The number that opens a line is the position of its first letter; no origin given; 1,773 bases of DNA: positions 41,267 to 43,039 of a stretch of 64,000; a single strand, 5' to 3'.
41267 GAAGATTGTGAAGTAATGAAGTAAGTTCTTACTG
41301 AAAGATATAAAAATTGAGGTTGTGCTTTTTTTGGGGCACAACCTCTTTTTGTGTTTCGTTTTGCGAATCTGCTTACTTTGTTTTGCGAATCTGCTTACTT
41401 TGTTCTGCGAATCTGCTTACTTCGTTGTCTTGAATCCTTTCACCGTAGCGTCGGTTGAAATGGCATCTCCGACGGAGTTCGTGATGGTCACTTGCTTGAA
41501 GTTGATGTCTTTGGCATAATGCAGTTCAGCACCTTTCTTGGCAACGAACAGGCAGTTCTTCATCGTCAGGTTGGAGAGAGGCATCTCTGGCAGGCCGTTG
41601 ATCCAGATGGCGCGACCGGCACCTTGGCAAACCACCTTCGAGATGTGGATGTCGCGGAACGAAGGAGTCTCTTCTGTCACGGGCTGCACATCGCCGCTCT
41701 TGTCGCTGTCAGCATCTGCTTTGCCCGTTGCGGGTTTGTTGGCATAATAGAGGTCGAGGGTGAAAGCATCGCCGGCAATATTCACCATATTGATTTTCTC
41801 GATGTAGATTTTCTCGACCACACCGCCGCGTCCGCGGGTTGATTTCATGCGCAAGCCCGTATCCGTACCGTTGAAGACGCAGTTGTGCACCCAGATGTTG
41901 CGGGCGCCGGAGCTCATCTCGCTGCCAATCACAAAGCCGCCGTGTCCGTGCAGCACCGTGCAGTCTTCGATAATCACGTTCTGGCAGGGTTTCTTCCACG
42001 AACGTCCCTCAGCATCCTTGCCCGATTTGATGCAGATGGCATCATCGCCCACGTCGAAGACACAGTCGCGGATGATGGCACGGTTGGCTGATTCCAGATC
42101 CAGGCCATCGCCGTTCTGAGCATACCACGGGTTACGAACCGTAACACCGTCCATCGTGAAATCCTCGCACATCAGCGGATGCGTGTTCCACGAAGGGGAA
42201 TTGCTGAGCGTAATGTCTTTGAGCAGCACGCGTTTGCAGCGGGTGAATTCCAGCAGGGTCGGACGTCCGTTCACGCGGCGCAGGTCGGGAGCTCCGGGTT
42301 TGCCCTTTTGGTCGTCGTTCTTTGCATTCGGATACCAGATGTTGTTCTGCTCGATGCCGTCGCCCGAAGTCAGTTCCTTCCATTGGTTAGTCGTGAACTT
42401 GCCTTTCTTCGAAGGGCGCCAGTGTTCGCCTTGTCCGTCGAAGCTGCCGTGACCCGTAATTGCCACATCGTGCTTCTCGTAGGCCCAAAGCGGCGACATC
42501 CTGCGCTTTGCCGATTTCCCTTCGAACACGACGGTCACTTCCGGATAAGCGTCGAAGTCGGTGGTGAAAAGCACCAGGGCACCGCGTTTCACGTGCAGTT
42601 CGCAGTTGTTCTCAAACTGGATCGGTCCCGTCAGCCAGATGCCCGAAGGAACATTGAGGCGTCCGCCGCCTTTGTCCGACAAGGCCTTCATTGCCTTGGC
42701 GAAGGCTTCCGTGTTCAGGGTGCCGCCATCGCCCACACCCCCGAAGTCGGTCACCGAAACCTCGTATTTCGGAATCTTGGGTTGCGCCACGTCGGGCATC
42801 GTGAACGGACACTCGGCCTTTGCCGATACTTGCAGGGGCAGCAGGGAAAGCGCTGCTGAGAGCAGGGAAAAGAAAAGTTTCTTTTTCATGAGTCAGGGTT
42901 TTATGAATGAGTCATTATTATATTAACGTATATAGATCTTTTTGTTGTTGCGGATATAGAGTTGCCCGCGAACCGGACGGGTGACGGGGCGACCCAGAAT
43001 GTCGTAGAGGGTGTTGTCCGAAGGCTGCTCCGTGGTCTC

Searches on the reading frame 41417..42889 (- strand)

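Call 45: search_protein_families(library=pfam, proteins=[window:41417-42889:-], max_evalue=0.00001)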
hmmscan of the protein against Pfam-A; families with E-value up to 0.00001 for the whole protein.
window:41417-42889:- (490 aa): 3 families
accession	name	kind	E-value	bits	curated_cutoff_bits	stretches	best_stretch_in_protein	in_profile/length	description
PF00295.23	Glyco_hydro_28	-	6.7e-33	114.6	22.9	1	208-391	89-262/324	Glycosyl hydrolases family 28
PF12708.12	Pect-lyase_RHGA_epim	-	8.4e-11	42.5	27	0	215-346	98-212/213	Rhamnogalacturonase A/epimerase, pectate lyase-like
PF13229.12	Beta_helix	-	2.8e-08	34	25.9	0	245-349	12-98/158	Right handed beta helix region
